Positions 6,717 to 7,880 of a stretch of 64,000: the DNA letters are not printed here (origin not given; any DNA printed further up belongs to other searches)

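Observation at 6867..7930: Candidate RpoN-to-orphan-sigma cascade: sigma54 promoter driving an atypical ECF-like sigma factor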

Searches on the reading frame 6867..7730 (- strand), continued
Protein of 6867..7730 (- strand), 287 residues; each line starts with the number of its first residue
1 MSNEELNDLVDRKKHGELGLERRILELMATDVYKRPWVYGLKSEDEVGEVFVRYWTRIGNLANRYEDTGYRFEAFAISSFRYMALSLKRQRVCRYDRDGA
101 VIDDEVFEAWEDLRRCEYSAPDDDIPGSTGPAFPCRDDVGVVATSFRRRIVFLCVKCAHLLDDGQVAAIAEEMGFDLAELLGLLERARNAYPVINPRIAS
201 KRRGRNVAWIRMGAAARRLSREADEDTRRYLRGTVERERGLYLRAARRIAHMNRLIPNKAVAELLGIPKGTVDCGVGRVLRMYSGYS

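Call 29: search_solved_structures(query=A3, max_evalue=10, show_alignments=4)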
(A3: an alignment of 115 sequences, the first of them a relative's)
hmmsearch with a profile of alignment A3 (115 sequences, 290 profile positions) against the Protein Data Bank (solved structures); distinct sequences matched with E-value up to 10: 13.
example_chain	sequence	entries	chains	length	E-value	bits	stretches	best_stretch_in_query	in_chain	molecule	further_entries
9r1o_A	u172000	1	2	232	0.16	14.5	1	163-247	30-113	sc-apCC-6-DPH-NR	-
2dq3_A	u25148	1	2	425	0.21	14.2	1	176-255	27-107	Seryl-tRNA synthetase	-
5fgm_A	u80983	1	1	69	0.23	14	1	256-285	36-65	ECF RNA polymerase sigma factor SigR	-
5zx2_F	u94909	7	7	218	0.47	13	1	256-285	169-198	ECF RNA polymerase sigma factor SigH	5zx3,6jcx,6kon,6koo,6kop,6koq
6in7_B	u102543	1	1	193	0.58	12.7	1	252-282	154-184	RNA polymerase sigma-H factor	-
6jcy_F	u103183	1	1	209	0.59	12.7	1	256-285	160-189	ECF RNA polymerase sigma factor SigH,ECF RNA polymerase sigma factor SigE,ECF RNA polymera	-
6hiv_CJ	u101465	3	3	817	0.59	12.7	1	149-254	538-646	uS10m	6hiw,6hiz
8z6g_B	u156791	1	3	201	0.6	12.7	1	252-282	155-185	RNA polymerase sigma factor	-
3hug_A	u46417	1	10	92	0.74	12.4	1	251-282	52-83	RNA polymerase sigma factor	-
6sg9_CJ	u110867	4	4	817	0.95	12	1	149-254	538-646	uS10m | LysM domain-containing protein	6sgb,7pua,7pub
9hny_CJ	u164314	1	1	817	1.3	11.6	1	148-254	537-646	LysM domain-containing protein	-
7upq_A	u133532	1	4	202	2.7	10.5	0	114-169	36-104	DHT03 protein A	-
7upp_A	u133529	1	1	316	5.6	9.5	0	114-169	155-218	DHT03 protein A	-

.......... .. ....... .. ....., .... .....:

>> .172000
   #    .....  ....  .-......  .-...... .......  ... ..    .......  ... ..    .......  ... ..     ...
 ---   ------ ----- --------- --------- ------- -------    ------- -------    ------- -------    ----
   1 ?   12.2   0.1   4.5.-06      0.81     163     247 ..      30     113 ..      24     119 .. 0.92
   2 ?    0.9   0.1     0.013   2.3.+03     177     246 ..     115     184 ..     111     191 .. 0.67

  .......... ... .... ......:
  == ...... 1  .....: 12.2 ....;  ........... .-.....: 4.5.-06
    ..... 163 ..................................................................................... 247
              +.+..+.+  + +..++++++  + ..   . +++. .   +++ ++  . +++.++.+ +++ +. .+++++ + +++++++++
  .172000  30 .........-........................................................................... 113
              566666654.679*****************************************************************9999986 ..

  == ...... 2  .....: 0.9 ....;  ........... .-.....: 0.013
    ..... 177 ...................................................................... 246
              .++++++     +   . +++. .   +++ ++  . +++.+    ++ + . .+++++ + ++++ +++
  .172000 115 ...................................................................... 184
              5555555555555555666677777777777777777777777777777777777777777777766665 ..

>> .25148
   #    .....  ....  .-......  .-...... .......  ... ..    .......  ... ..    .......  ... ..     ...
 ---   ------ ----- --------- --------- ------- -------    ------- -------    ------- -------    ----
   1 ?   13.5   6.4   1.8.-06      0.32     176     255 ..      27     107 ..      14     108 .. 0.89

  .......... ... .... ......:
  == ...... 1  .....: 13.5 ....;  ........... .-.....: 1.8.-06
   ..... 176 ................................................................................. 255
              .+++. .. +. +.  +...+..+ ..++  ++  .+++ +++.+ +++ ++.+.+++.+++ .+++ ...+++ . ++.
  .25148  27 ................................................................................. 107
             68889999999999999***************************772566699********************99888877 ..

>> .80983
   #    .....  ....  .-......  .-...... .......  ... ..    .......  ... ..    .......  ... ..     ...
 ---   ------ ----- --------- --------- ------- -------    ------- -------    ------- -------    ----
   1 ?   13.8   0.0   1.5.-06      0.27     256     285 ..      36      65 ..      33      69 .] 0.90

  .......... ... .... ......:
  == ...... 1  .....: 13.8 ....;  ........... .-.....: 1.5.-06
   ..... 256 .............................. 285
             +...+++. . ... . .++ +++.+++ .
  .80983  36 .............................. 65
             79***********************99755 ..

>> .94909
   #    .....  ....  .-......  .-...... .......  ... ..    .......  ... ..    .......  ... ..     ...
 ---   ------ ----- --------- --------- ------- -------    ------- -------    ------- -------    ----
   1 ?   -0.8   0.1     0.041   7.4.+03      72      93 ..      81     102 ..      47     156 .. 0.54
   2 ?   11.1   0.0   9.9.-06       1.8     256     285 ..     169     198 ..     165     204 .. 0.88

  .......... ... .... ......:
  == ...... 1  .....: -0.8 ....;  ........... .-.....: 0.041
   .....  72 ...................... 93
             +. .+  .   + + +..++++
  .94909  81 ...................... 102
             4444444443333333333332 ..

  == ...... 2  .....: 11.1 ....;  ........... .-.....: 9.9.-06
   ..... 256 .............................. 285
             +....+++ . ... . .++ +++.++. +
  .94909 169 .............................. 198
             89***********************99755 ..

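Call 30: find_homologous_proteins(query=A3, max_evalue=0.00001)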
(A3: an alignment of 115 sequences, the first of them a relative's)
Query A3 (115 sequences) (287 aa, profile of the alignment): 28 proteins with E <= 0.00001 among 8000 candidates.
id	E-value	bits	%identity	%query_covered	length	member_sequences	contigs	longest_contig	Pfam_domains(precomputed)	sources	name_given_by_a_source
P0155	5.9e-84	300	19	89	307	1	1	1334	-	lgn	-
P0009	6.9e-81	290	54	99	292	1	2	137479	-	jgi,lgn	-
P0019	2.9e-80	288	49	98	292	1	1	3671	-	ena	-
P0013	7.6e-80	286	50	99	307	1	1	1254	-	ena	-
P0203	4.3e-79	284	29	95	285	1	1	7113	-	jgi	-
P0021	5.1e-79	284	49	98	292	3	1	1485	-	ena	-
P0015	1.0e-78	283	48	99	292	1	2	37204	-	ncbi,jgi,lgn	jgi:DNA-directed RNA polymerase specialized sigma24 family protein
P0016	1.1e-77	279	50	98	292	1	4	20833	-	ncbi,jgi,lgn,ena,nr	ncbi:MAG: hypothetical protein CVV51_01895 [Spirochaetae bacterium HGW-Spirochaetae-7]|jgi:hypotheti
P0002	2.6e-77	278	82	100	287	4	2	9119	-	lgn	-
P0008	9.7e-77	276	53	99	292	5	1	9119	-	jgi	-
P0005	1.0e-76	276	56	99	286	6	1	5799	-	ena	-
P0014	1.6e-76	276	50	99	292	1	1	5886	-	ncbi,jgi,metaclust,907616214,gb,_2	metaclust:\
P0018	1.7e-76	276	49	99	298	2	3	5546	-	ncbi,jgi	-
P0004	2.4e-76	275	56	99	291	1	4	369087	-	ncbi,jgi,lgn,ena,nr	ncbi:MAG: hypothetical protein CVV47_05535 [Spirochaetae bacterium HGW-Spirochaetae-3]|jgi:hypotheti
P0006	5.1e-76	274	56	99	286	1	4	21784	-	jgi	-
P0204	2.1e-60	223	28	85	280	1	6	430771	-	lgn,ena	-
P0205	2.7e-59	219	15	84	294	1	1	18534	-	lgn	-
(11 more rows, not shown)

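Call 31: find_encoding_contigs(protein=P0204, flank=6000, max_places=2)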
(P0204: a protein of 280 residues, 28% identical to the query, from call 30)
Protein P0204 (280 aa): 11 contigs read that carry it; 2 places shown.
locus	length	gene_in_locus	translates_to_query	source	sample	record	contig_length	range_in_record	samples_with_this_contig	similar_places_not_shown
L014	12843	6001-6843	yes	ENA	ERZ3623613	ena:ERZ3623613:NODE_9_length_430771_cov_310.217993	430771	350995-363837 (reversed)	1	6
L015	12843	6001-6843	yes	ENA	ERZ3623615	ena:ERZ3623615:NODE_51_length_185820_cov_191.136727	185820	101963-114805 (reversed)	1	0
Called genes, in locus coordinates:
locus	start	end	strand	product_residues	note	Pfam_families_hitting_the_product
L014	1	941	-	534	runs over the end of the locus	PF00342:PGI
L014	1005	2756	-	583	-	PF00270:DEAD, PF00271:Helicase_C, PF16124:RecQ_Zn_bind (weak)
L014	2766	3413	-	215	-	PF00730:HhH-GPD, PF00633:HHH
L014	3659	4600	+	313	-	PF02729:OTCace_N, PF00185:OTCace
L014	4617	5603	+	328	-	PF01368:DHH, PF02272:DHHA1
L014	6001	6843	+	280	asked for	-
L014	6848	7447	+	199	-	PF01725:Ham1p_like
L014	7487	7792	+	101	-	-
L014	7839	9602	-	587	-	PF07498:Rho_N, PF07497:Rho_RNA_bind, PF00006:ATP-synt_ab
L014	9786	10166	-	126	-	PF04519:Bactofilin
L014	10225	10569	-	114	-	PF18291:HU-HIG (weak), PF00216:Bac_DNA_binding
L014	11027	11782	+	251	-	PF01553:Acyltransferase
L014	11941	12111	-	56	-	PF27425:AF0631_N (weak)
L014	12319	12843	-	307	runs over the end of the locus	-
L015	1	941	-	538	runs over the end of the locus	PF00342:PGI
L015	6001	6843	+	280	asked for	-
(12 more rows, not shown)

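Call 32: find_encoding_contigs(protein=P0205, flank=6000, max_places=2)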
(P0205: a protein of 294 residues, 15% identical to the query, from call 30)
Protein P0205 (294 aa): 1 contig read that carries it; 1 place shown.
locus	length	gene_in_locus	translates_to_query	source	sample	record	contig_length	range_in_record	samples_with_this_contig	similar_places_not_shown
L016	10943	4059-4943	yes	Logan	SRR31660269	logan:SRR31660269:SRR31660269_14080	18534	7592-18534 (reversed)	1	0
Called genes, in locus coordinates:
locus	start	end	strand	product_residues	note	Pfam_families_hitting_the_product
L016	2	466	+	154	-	?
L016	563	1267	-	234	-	PF09335:VTT_dom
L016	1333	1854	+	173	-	PF02559:CarD_TRCF_RID, PF21095:CarD_C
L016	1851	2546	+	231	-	PF01128:IspD, PF12804:NTP_transf_3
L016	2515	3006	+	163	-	PF02542:YgbB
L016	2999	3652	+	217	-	PF00730:HhH-GPD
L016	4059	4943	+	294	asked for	-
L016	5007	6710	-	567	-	PF02086:MethyltransfD12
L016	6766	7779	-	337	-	-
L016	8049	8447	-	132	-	PF00903:Glyoxalase, PF12681:Glyoxalase_2, PF18029:Glyoxalase_6 (weak)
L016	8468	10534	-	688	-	PF00580:UvrD-helicase, PF13245:AAA_19, PF01443:Viral_helicase1 (faint), PF13361:UvrD_C, PF13538:UvrD_C_2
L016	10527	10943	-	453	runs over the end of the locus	PF00919:UPF0004, PF04055:Radical_SAM, PF18693:TRAM_2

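Call 33: find_encoding_contigs(protein=P0203, flank=6000, max_places=2)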
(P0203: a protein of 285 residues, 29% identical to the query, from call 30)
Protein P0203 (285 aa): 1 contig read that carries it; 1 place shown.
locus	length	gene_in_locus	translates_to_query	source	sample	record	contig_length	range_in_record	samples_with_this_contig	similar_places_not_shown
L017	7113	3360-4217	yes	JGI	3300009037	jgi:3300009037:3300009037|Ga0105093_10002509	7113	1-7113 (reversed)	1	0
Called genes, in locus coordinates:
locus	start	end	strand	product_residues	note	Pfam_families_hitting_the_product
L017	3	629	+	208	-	?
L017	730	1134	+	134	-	PF27399:TP_0437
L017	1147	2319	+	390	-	PF00557:Peptidase_M24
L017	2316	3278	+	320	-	PF01368:DHH, PF02272:DHHA1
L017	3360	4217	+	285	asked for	-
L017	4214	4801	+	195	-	PF01725:Ham1p_like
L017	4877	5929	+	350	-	PF00781:DAGK_cat, PF19279:YegS_C (weak)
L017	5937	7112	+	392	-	?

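Call 39: list_cluster_members(proteins=[P0033, P0037, P0041, P0047, P0061, P0080, P0100, P0120, P0144, P0160])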
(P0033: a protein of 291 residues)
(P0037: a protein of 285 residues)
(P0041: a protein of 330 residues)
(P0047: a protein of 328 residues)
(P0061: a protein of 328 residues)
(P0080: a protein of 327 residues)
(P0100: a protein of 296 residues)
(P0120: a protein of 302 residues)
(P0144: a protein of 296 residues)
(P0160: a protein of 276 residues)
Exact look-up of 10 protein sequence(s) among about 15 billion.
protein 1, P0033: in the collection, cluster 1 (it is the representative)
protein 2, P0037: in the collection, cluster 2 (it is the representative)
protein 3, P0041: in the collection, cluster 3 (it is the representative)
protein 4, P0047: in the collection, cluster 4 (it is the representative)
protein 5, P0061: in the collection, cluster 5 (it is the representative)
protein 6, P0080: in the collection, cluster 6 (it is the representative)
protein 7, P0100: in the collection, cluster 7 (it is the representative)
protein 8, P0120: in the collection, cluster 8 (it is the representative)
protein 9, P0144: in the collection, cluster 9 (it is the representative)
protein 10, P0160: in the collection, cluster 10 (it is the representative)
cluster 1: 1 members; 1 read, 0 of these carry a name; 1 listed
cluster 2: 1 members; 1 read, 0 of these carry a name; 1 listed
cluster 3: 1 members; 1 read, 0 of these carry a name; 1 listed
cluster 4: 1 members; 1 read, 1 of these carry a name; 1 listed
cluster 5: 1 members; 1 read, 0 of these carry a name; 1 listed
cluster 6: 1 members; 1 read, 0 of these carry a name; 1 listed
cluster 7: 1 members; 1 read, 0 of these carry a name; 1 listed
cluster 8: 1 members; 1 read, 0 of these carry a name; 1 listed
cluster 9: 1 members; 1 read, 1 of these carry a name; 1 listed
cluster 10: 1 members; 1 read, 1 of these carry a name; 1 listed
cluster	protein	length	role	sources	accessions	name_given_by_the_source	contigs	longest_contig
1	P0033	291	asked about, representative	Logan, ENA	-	-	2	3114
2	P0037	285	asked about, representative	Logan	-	-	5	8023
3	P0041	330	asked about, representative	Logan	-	-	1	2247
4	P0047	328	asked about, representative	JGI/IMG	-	hypothetical protein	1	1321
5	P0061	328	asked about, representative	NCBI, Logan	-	-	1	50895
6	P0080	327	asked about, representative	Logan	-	-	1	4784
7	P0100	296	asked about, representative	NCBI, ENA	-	-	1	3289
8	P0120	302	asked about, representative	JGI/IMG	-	-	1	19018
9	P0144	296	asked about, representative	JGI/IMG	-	hypothetical protein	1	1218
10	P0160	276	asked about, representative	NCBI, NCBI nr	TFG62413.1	MAG: hypothetical protein E4H36_08045 [Spirochaetales bacterium]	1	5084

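Call 43: find_related_loci(query=A4, collection=metagenome_contigs, flank=4000)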
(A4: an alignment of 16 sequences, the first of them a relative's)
Query A4 (295 aa) in metagenome_contigs; peptide patterns used: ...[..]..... (x = any residue, [..] = any of these).
234 stretches matched a pattern; 226 encode a relative of the query (tblastn E <= 1e-3); the best 80 are kept; 80 distinct loci.
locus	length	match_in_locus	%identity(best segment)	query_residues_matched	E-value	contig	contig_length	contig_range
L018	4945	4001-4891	38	4-295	3e-59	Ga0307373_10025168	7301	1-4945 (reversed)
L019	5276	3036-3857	36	5-281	9e-59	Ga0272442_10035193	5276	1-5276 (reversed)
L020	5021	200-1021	36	5-281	8e-59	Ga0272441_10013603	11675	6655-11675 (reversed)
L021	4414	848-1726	37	1-282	5e-58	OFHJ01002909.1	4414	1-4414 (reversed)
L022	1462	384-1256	38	1-282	1e-60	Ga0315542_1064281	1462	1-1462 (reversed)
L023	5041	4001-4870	38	4-286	1e-57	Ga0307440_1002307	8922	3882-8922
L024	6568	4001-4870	38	4-286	1e-57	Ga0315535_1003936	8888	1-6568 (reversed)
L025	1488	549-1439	35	1-291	1e-54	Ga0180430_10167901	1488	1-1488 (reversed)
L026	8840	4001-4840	38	4-292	2e-50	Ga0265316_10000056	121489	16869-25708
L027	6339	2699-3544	38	4-287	8e-50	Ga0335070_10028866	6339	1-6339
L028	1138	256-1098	34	1-282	2e-52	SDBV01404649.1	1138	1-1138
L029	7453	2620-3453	37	4-287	3e-49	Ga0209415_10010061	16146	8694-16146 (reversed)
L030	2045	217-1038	36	4-287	1e-49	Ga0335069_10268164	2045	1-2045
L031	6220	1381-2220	38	4-291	8e-49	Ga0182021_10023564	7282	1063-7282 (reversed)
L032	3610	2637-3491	35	4-295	8e-49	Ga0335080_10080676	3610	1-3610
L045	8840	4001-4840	38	4-281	2e-44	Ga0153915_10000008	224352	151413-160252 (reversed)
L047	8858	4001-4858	35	4-295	2e-44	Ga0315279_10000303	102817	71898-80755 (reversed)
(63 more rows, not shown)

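Call 45: search_protein_families(library=ncbifam, alignment_id=A3, max_evalue=0.001)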
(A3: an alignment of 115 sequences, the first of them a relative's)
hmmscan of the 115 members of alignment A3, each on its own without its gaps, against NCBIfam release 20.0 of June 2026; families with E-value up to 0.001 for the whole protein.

A. member 1, P0001 (287 aa): 1 family
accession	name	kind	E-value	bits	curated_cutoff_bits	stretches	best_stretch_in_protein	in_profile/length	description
TIGR02937.1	sigma70-ECF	superfamily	1.7e-05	24.5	42.9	1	41-272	26-150/165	sigma-70 family RNA polymerase sigma factor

B. families by the number of members that match (of 115 scanned): 14 families
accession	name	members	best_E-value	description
TIGR02937.1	sigma70-ECF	76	4.5e-12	sigma-70 family RNA polymerase sigma factor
NF009171.0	PRK12518.1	15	2.4e-07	RNA polymerase sigma factor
NF007227.0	PRK09645.1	4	8.2e-05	sigma-70 family RNA polymerase sigma factor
NF007230.0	PRK09648.1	2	8.5e-05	RNA polymerase sigma factor ShbA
NF007229.0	PRK09647.1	1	9.9e-06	RNA polymerase sigma factor SigE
NF009195.0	PRK12543.1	1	2.2e-05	RNA polymerase sigma factor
TIGR02985.1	Sig70_bacteroi1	1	3.7e-05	RNA polymerase sigma-70 factor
NF009174.0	PRK12522.1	1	9.8e-05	RNA polymerase sigma factor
NF007216.0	PRK09638.1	1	0.00011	RNA polymerase sigma factor SigY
TIGR02952.1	Sig70_famx2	1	0.00027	ECF subfamily RNA polymerase sigma factor, BldN family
TIGR02983.1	SigE-fam_strep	1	0.00074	SigE family RNA polymerase sigma factor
NF007223.0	PRK09641.1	1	0.00076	RNA polymerase sigma factor SigW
TIGR02989.1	Sig-70_gvs1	1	0.00085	RNA polymerase sigma-70 factor, Rhodopirellula/Verrucomicrobium family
NF007505.1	PRK10100.1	1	0.00096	biofilm master transcriptional regulator CsgD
